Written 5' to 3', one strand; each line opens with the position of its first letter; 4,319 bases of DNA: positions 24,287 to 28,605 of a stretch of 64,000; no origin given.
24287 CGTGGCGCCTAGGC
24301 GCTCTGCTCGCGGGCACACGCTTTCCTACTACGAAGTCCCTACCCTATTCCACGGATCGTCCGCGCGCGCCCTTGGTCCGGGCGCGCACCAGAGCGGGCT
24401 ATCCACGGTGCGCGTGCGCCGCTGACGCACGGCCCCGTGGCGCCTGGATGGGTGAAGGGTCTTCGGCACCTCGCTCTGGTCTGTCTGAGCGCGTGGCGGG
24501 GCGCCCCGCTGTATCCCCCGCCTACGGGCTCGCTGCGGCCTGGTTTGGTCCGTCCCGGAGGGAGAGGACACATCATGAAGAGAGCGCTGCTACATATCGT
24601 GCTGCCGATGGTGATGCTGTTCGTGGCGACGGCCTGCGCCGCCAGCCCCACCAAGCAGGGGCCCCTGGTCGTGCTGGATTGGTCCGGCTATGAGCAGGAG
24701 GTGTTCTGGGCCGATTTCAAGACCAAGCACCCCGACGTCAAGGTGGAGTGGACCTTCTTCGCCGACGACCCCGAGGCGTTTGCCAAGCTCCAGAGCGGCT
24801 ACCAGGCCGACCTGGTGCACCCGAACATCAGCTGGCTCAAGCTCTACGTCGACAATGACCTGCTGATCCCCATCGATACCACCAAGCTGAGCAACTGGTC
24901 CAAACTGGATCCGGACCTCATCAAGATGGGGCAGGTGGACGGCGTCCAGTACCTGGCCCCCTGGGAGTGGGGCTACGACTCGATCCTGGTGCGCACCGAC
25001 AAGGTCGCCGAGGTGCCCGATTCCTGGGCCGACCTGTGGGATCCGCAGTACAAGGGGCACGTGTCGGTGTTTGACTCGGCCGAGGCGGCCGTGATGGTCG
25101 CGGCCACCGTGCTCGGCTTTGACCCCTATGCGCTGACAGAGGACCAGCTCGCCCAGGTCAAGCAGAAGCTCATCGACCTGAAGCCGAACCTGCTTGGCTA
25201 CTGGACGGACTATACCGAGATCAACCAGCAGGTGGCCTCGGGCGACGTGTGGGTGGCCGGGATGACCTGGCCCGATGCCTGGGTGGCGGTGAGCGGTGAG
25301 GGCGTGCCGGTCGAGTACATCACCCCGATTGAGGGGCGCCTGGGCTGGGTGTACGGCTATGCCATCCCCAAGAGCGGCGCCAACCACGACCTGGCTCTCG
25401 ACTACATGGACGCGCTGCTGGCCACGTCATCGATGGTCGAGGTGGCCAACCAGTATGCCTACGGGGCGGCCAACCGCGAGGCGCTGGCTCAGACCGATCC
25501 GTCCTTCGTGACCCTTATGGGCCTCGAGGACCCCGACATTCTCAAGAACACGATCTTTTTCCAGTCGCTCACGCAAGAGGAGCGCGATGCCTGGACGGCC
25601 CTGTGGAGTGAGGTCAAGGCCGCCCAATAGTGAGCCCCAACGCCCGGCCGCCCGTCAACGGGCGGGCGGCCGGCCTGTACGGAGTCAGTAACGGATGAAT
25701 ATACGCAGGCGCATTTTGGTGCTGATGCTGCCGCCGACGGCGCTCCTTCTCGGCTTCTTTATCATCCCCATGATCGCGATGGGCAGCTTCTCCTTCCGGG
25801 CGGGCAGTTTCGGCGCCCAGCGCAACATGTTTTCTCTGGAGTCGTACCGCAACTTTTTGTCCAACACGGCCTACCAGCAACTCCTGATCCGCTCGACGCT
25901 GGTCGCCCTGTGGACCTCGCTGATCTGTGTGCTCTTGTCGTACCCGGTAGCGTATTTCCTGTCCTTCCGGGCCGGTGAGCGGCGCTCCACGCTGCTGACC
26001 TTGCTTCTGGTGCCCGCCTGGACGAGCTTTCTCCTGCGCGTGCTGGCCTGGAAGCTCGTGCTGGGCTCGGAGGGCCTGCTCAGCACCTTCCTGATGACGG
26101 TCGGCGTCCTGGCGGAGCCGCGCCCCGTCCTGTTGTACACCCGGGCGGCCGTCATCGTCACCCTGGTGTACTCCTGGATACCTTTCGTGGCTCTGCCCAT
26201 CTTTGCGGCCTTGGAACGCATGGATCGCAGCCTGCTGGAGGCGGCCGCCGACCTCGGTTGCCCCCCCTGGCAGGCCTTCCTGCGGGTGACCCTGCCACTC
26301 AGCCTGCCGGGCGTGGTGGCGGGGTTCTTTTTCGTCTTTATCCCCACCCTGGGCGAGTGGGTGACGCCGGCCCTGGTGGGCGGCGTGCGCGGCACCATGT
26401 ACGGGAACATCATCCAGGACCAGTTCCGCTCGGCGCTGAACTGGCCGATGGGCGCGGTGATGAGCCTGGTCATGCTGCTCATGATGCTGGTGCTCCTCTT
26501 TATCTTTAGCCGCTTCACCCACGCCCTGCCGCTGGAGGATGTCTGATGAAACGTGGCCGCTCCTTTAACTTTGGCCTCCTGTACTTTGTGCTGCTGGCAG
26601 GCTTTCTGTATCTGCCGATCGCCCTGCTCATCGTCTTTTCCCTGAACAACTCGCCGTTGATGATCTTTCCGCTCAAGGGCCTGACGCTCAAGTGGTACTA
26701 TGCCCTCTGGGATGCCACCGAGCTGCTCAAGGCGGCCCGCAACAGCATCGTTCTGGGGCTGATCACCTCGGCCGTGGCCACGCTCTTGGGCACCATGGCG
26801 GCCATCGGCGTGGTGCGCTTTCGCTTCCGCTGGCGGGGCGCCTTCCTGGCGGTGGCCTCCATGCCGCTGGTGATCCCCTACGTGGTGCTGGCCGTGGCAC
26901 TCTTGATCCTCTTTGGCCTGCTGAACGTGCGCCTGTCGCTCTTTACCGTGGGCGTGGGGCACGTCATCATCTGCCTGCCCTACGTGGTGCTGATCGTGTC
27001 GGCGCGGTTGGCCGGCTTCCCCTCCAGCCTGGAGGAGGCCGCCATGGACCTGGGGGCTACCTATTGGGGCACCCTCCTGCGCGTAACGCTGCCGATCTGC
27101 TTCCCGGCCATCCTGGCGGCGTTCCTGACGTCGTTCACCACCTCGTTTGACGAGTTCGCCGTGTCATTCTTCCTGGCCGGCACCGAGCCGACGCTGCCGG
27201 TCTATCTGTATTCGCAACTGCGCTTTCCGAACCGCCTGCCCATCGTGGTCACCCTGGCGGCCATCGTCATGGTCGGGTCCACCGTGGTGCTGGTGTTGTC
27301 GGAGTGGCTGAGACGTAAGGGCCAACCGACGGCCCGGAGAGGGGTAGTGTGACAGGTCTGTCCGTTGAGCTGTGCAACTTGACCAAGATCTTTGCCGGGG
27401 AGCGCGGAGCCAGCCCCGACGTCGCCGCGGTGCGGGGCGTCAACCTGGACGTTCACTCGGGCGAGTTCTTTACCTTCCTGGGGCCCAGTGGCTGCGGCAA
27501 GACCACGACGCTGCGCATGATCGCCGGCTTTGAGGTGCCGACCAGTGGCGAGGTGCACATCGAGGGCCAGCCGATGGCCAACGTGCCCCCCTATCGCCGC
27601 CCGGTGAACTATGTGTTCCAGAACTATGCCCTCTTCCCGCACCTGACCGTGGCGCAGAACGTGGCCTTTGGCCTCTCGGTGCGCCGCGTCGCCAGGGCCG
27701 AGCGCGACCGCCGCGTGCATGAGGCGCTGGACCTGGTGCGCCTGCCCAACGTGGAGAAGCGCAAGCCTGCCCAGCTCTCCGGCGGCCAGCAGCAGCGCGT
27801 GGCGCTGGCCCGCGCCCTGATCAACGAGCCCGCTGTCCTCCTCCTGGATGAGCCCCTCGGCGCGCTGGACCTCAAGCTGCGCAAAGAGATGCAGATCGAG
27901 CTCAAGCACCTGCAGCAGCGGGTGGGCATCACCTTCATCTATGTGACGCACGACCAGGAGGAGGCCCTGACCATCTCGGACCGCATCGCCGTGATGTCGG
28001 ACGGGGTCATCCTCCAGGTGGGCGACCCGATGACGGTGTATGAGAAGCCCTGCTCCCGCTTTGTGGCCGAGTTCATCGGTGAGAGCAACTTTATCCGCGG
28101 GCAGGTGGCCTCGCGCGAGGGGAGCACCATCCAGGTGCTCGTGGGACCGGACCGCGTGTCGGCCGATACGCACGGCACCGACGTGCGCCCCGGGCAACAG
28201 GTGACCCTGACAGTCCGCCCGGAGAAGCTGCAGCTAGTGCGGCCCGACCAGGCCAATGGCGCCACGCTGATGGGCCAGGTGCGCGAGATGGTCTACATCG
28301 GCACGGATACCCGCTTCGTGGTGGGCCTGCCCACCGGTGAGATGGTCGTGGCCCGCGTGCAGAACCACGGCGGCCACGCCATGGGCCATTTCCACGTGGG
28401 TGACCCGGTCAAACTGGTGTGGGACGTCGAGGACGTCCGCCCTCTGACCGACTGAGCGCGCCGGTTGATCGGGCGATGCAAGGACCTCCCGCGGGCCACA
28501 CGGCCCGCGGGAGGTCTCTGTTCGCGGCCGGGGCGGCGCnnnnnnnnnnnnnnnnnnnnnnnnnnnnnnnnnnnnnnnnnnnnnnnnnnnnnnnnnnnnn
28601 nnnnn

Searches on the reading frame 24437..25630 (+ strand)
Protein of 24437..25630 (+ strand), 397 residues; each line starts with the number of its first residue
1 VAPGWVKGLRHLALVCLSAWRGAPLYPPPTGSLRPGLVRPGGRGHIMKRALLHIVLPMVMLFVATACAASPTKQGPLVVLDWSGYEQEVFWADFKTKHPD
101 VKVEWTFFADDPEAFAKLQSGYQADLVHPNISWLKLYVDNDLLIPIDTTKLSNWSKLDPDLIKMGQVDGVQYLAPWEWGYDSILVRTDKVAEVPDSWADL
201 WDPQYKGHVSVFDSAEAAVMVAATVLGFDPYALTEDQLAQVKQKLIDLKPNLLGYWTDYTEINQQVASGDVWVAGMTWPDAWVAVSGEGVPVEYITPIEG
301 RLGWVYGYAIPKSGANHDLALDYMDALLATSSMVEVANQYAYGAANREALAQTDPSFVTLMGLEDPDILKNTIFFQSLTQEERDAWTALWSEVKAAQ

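Call 9: search_protein_families(library=pfam, proteins=[window:24437-25630:+], max_evalue=0.001)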
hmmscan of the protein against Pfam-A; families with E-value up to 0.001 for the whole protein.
window:24437-25630:+ (397 aa): 4 families
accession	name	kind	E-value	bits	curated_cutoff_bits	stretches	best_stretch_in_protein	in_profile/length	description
PF13416.11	SBP_bac_8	-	1.6e-27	97.5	27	1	92-351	4-267/279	Bacterial extracellular solute-binding protein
PF13343.11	SBP_bac_6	-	7.7e-19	68.6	24.6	1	132-345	19-220/245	Bacterial extracellular solute-binding protein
PF01547.30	SBP_bac_1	-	1.3e-12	48.8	26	1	86-330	10-303/307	Bacterial extracellular solute-binding protein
PF13531.11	SBP_bac_11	-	2e-08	34.8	25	1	183-328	83-213/227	Bacterial extracellular solute-binding protein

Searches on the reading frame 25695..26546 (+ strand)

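Call 9: search_protein_families(library=pfam, proteins=[window:25695-26546:+], max_evalue=0.001)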
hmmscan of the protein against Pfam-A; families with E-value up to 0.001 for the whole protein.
window:25695-26546:+ (283 aa): 1 family
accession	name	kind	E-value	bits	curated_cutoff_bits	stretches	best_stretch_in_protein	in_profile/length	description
PF00528.27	BPD_transp_1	-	2.7e-13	50.5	26.4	1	145-277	48-177/184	Binding-protein-dependent transport system inner membrane component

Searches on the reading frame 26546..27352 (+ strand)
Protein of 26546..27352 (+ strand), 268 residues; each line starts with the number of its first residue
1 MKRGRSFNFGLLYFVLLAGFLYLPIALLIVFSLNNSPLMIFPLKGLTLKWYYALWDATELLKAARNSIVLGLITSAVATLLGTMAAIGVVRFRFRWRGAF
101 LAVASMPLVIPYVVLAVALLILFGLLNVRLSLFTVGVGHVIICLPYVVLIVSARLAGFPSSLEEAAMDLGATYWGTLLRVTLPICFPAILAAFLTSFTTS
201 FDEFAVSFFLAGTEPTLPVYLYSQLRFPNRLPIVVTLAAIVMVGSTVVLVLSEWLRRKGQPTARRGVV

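Call 9: search_protein_families(library=pfam, proteins=[window:26546-27352:+], max_evalue=0.001)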
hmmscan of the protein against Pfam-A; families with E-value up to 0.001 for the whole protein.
window:26546-27352:+ (268 aa): 1 family
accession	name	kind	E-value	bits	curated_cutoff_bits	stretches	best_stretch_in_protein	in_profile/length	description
PF00528.27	BPD_transp_1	-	4.9e-16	59.4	26.4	1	79-258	2-181/184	Binding-protein-dependent transport system inner membrane component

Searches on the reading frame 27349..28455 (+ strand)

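Call 9: search_protein_families(library=pfam, proteins=[window:27349-28455:+], max_evalue=0.001)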
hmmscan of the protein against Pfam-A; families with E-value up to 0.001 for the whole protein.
window:27349-28455:+ (368 aa): 2 families
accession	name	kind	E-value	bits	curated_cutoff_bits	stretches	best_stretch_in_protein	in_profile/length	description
PF00005.33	ABC_tran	-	5.4e-39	134.4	25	1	29-170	2-136/137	ABC transporter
PF08402.16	TOBE_2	-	1e-15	58.1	21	1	287-364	1-74/76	TOBE domain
